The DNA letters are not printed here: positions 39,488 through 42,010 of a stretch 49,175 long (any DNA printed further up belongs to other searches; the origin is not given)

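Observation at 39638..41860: Single-polypeptide fusion of a polyprenyl-phosphate glycosyltransferase (GT2) with a PaaK/F390-synthetase-like adenylate-forming enzyme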

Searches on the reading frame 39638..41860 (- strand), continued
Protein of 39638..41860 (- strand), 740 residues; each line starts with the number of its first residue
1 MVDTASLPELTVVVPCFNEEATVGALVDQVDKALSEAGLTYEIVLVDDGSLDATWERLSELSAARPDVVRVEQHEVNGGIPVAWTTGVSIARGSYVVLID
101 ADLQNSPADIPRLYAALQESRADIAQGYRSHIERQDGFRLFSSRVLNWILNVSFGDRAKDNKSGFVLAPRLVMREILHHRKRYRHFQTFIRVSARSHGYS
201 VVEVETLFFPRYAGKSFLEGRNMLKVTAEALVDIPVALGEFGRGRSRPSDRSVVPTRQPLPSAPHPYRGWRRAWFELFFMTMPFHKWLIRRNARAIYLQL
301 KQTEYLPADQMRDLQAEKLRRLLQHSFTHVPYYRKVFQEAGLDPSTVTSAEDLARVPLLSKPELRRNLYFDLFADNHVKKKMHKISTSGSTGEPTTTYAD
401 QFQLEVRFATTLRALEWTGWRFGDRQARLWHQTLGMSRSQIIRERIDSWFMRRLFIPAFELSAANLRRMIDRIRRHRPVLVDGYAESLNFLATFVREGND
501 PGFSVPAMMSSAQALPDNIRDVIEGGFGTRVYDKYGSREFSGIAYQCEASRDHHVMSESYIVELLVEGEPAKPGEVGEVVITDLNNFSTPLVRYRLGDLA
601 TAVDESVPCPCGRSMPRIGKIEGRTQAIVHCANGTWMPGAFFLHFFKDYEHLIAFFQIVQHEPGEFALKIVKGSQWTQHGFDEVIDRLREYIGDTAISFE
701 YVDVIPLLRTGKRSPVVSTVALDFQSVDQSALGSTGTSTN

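Call 50: fold_search(model_id=the predicted structure, library=pdb)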
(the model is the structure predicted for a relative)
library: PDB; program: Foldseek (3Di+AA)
matches with E <= 10: 1555; with E <= 0.001: 557
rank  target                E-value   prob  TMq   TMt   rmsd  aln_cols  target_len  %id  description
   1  2y27_A                4.9e-28  1.00  0.42  0.69   6.6       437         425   24  crystal structure of PaaK1 in complex with ATP from Burkholderia cenocepacia (released 2011-05-04)
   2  4r1m_B                6.4e-28  1.00  0.42  0.69   6.5       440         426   23  Crystal structure of a Putative Acyl-CoA ligase (BT_0428) from Bacteroides thetaiotaomicron VPI-5482 at 2.48 A resolut (released 2014-08-27)
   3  4r1m_A                6.8e-28  1.00  0.40  0.65  10.2       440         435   24  Crystal structure of a Putative Acyl-CoA ligase (BT_0428) from Bacteroides thetaiotaomicron VPI-5482 at 2.48 A resolut (released 2014-08-27)
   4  4rvn_B                1.1e-27  1.00  0.42  0.69   6.6       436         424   24  Crystal structure of a Putative Acyl-CoA ligase (BT_0428) from Bacteroides thetaiotaomicron VPI-5482 at 2.20 A resolut (released 2015-01-21)
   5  2y27_B                1.2e-27  1.00  0.42  0.69   6.5       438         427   24  crystal structure of PaaK1 in complex with ATP from Burkholderia cenocepacia (released 2011-05-04)
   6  4rvn_D                1.5e-27  1.00  0.42  0.68   6.7       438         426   23  Crystal structure of a Putative Acyl-CoA ligase (BT_0428) from Bacteroides thetaiotaomicron VPI-5482 at 2.20 A resolut (released 2015-01-21)
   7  2y4o_B                1.6e-27  1.00  0.39  0.64  10.3       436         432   25  Crystal Structure of PaaK2 in complex with phenylacetyl adenylate (released 2011-03-09)
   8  4r1l_B                2.2e-27  1.00  0.42  0.69   6.4       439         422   24  Crystal structure of a Putative Acyl-CoA ligase (BT_0428) from Bacteroides thetaiotaomicron VPI-5482 at 2.42 A resolut (released 2014-08-27)
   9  2y4o_A                3.1e-27  1.00  0.39  0.64  10.3       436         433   25  Crystal Structure of PaaK2 in complex with phenylacetyl adenylate (released 2011-03-09)
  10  4r1m_D                3.3e-27  1.00  0.42  0.68   6.7       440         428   23  Crystal structure of a Putative Acyl-CoA ligase (BT_0428) from Bacteroides thetaiotaomicron VPI-5482 at 2.48 A resolut (released 2014-08-27)
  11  4r1m_C                3.3e-27  1.00  0.40  0.65  10.3       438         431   24  Crystal structure of a Putative Acyl-CoA ligase (BT_0428) from Bacteroides thetaiotaomicron VPI-5482 at 2.48 A resolut (released 2014-08-27)
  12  4r1l_C                4.3e-27  1.00  0.40  0.65  10.2       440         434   24  Crystal structure of a Putative Acyl-CoA ligase (BT_0428) from Bacteroides thetaiotaomicron VPI-5482 at 2.42 A resolut (released 2014-08-27)
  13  4rvo_D                4.6e-27  1.00  0.42  0.68   6.6       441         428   23  Crystal structure of a Putative Acyl-CoA ligase (BT_0428) from Bacteroides thetaiotaomicron VPI-5482 at 2.41 A resolut (released 2014-12-31)
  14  4rvo_B                6.0e-27  1.00  0.43  0.69   6.4       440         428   24  Crystal structure of a Putative Acyl-CoA ligase (BT_0428) from Bacteroides thetaiotaomicron VPI-5482 at 2.41 A resolut (released 2014-12-31)
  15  2y4n_A                6.7e-27  1.00  0.42  0.68   6.4       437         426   24  PaaK1 in complex with phenylacetyl adenylate (released 2011-03-01)
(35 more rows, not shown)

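Call 58: search_protein_families(library=pfam, proteins=[L042:6181-8019:+, L026:3527-5533:-, L044:6323-8017:+, L051:6395-8050:+, L029:4797-6527:+, L045:5000-6445:-, L078:11400-12776:+, L031:11171-13192:-, L022:11181-12974:+, L040:1392-2801:+], max_evalue=0.01)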
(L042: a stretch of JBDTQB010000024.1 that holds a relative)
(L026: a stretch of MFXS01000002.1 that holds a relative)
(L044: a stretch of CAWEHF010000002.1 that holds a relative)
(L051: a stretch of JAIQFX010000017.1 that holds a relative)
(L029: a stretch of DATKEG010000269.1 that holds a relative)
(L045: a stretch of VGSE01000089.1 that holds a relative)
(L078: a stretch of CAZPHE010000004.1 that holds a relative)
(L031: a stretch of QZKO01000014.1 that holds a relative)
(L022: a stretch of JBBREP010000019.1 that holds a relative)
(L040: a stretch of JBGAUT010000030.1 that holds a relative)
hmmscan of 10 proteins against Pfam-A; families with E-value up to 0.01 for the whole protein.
L042:6181-8019:+ (612 aa): 0 families

L026:3527-5533:- (668 aa): 0 families

L044:6323-8017:+ (564 aa): 2 families
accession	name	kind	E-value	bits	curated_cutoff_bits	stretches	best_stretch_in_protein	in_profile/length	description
PF13231.12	PMT_2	-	4.3e-16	60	26.1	1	77-239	2-159/160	Dolichyl-phosphate-mannose-protein mannosyltransferase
PF09767.14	DUF2053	-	0.0062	17.2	27.3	0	272-334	31-94/160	Predicted membrane protein (DUF2053)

L051:6395-8050:+ (551 aa): 1 family
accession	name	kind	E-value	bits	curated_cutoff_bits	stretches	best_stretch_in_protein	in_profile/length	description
PF13231.12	PMT_2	-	7.8e-06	26.6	26.1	1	74-233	1-158/160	Dolichyl-phosphate-mannose-protein mannosyltransferase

L029:4797-6527:+ (576 aa): 0 families

L045:5000-6445:- (481 aa): 0 families

L078:11400-12776:+ (458 aa): 1 family
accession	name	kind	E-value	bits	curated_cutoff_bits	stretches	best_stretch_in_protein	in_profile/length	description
PF13231.12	PMT_2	-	5.8e-09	36.8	26.1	1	35-150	33-145/160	Dolichyl-phosphate-mannose-protein mannosyltransferase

L031:11171-13192:- (673 aa): 0 families

L022:11181-12974:+ (597 aa): 0 families

L040:1392-2801:+ (469 aa): 2 families
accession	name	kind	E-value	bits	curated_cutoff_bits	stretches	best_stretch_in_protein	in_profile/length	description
PF07690.21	MFS_1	-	2e-14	53.7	33.4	1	72-375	5-303/347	Major Facilitator Superfamily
PF03219.20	TLC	-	2.4e-09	37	21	1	163-358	158-369/491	TLC ATP/ADP transporter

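Call 74: search_protein_families(library=pfam, proteins=[L053:2413-3777:+, L053:3787-5076:+, L053:5122-7080:+, L025:1347-2189:+, L041:6809-7774:-, L044:5207-6253:+, L026:1288-2745:+, L026:9208-10752:-, L040:2853-3788:-, L040:379-1503:+], max_evalue=0.001)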
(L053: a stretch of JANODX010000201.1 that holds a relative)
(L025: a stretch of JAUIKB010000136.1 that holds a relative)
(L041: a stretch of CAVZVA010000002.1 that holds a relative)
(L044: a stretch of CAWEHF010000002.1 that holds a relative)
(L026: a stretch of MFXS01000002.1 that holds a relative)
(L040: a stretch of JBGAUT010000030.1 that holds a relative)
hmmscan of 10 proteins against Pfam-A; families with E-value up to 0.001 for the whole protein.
L053:2413-3777:+ (454 aa): 1 family
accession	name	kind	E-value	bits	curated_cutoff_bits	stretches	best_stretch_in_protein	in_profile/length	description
PF00557.29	Peptidase_M24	-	1.1e-13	51.9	23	1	213-433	2-204/208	Metallopeptidase family M24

L053:3787-5076:+ (429 aa): 0 families

L053:5122-7080:+ (652 aa): 6 families
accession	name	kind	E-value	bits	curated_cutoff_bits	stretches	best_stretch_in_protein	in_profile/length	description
PF00441.29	Acyl-CoA_dh_1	-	1.1e-32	113.7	22.4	1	297-455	1-148/150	Acyl-CoA dehydrogenase, C-terminal domain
PF02771.21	Acyl-CoA_dh_N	-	6.8e-27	94.5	22.9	1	79-188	3-113/113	Acyl-CoA dehydrogenase, N-terminal domain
PF02770.24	Acyl-CoA_dh_M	-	2.3e-21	76.2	33.3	1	191-285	1-97/97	Acyl-CoA dehydrogenase, middle domain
PF21343.2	ACAD9-ACADV_C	-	4.6e-08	33.8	27.8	1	535-616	27-108/120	ACAD9/ACADV, C-terminal domain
PF08028.16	Acyl-CoA_dh_2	-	4.2e-07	30.8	22.7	1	320-441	9-129/134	Acyl-CoA dehydrogenase, C-terminal domain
PF21263.2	Acyl-CoA-dh_C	-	3.5e-05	24.5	27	0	535-601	16-75/96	Acyl-CoA dehydrogenase, C-terminal domain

L025:1347-2189:+ (280 aa): 11 families
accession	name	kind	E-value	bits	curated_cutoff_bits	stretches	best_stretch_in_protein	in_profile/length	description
PF08241.18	Methyltransf_11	-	6.4e-23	81.7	21.2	1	111-202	1-95/95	Methyltransferase domain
PF13489.12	Methyltransf_23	-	7.4e-21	75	27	1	89-252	4-154/164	Methyltransferase domain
PF13649.12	Methyltransf_25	-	2.7e-19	70.1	27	1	111-198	2-97/97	Methyltransferase domain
PF08242.18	Methyltransf_12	-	1.3e-18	68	30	1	111-200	1-98/98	Methyltransferase domain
PF13847.12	Methyltransf_31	-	2.7e-17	63.3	27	1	108-210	5-119/145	Methyltransferase domain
PF07021.18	MetW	-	1.3e-08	35.1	21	1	96-206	5-111/193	Methionine biosynthesis protein MetW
PF01209.24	Ubie_methyltran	-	6.7e-07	29.3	20.1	1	95-202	36-151/233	ubiE/COQ5 methyltransferase family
PF02353.26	CMAS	-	1.4e-05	25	27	1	78-201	34-163/273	Mycolic acid cyclopropane synthetase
PF05401.17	NodS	-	3.1e-05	24.3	24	1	91-201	27-143/201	Nodulation protein S (NodS)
PF20922.3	Anamorsin_N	-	4.2e-05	23.7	27.1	1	158-207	42-92/163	Anamorsin, N-terminal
PF05219.18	DREV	-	0.0006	19.5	26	1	104-203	89-187/265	DREV methyltransferase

L041:6809-7774:- (321 aa): 6 families
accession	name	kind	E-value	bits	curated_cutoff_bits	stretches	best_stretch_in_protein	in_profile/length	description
PF13489.12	Methyltransf_23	-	9.2e-19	68.2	27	1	99-245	11-163/164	Methyltransferase domain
PF08242.18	Methyltransf_12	-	1.9e-15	57.8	30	1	115-205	1-98/98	Methyltransferase domain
PF08241.18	Methyltransf_11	-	5.6e-15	56.2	21.2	1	115-207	1-95/95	Methyltransferase domain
PF13649.12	Methyltransf_25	-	1.3e-14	55.1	27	1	115-203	2-97/97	Methyltransferase domain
PF13847.12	Methyltransf_31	-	4.6e-10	39.8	27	1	113-211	6-113/145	Methyltransferase domain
PF05401.17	NodS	-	2e-08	34.7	24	1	100-211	33-148/201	Nodulation protein S (NodS)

L044:5207-6253:+ (348 aa): 2 families
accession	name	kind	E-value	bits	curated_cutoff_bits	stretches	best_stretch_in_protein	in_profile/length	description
PF00535.33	Glycos_transf_2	-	1.5e-26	93.8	23.3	1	22-188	1-164/168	Glycosyl transferase family 2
PF13641.12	Glyco_tranf_2_3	-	1.5e-09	38.7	27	1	19-210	2-193/230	Glycosyltransferase like family 2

L026:1288-2745:+ (485 aa): 2 families
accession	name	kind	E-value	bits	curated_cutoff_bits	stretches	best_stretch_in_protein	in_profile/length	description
PF03160.20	Calx-beta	-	9.2e-67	222.9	27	3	378-484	6-115/119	Calx-beta domain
PF00395.25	SLH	-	5.9e-13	49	20.8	1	35-77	2-44/44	S-layer homology domain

L026:9208-10752:- (514 aa): 2 families
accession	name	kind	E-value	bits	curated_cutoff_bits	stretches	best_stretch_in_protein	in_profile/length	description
PF02366.24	PMT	-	2.7e-37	129.1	22.7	1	35-240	2-207/245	Dolichyl-phosphate-mannose-protein mannosyltransferase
PF16192.10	PMT_4TMC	-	4.9e-12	46.2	32.4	1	327-497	23-202/202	C-terminal four TMM region of protein-O-mannosyltransferase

L040:2853-3788:- (311 aa): 1 family
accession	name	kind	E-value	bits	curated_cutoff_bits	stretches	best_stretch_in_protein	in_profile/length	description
PF01522.26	Polysacc_deac_1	-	1.4e-14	54.5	23.1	1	39-148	20-123/124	Polysaccharide deacetylase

L040:379-1503:+ (374 aa): 4 families
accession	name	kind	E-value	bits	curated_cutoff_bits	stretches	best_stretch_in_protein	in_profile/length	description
PF01370.27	Epimerase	-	1.9e-13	50.8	20.9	1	42-254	2-238/240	NAD dependent epimerase/dehydratase family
PF13460.12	NAD_binding_10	-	4.5e-09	36.9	27.2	1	45-149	1-111/184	NAD(P)H-binding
PF05368.20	NmrA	-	1e-06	29.1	27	0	218-291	175-250/298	NmrA-like family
PF07993.18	NAD_binding_4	-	9.7e-05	22.1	20.1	0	123-218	125-224/258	Male sterility protein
